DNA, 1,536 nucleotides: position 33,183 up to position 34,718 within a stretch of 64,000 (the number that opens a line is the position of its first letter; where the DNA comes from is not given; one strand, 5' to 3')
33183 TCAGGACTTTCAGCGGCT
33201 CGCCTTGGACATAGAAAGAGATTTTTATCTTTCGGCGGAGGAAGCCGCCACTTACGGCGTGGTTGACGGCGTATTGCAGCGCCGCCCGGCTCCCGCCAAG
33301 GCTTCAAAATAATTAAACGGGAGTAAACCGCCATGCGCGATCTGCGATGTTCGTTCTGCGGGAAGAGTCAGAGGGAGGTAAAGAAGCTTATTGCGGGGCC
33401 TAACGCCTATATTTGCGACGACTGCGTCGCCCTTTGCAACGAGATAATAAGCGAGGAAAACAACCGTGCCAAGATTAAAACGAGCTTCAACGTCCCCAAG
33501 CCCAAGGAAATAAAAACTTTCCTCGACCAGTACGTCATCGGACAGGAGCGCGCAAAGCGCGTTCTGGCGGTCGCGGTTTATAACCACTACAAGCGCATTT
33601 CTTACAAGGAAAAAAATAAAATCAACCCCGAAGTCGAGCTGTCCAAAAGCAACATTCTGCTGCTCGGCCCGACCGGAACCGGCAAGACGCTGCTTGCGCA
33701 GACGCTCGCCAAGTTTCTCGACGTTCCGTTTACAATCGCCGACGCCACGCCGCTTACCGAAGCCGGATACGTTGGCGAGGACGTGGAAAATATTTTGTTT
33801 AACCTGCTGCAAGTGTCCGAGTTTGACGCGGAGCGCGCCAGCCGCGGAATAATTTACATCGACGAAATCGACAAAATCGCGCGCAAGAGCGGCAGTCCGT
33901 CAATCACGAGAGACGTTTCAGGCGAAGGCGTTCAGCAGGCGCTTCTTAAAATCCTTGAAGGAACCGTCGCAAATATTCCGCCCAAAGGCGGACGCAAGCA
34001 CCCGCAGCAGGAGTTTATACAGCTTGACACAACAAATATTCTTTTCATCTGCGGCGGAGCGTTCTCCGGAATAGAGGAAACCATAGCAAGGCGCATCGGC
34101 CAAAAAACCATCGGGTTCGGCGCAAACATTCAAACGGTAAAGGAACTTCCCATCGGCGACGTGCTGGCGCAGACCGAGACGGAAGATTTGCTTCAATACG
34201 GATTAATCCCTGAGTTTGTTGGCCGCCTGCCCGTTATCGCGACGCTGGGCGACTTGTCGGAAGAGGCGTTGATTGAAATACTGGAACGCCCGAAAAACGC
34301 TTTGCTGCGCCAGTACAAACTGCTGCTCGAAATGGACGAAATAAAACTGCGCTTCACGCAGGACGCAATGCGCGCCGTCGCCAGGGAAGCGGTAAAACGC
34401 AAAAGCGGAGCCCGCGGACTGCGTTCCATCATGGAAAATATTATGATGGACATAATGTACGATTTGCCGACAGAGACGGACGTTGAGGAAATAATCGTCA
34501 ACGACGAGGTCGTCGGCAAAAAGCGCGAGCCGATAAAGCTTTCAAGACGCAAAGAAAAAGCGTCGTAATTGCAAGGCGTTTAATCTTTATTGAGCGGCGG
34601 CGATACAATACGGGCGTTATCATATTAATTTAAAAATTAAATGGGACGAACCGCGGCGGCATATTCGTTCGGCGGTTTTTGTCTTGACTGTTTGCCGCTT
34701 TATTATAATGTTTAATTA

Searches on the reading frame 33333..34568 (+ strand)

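Call 69: search_protein_families(library=ncbifam, proteins=[window:33333-34568:+], max_evalue=1e-20)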
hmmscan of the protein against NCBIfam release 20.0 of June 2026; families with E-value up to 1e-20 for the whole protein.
window:33333-34568:+ (411 aa): 3 families
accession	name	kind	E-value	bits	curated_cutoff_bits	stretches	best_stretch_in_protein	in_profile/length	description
NF003745.1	PRK05342.1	equivalog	1.9e-195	649.6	359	1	3-408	5-413/418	ATP-dependent Clp protease ATP-binding subunit ClpX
TIGR00382.1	clpX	equivalog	1.6e-191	636.8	370.75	1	4-400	9-411/414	ATP-dependent protease ATP-binding subunit ClpX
TIGR00390.1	hslU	equivalog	1.4e-59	202.2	362.45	1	57-161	3-103/441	ATP-dependent protease ATPase subunit HslU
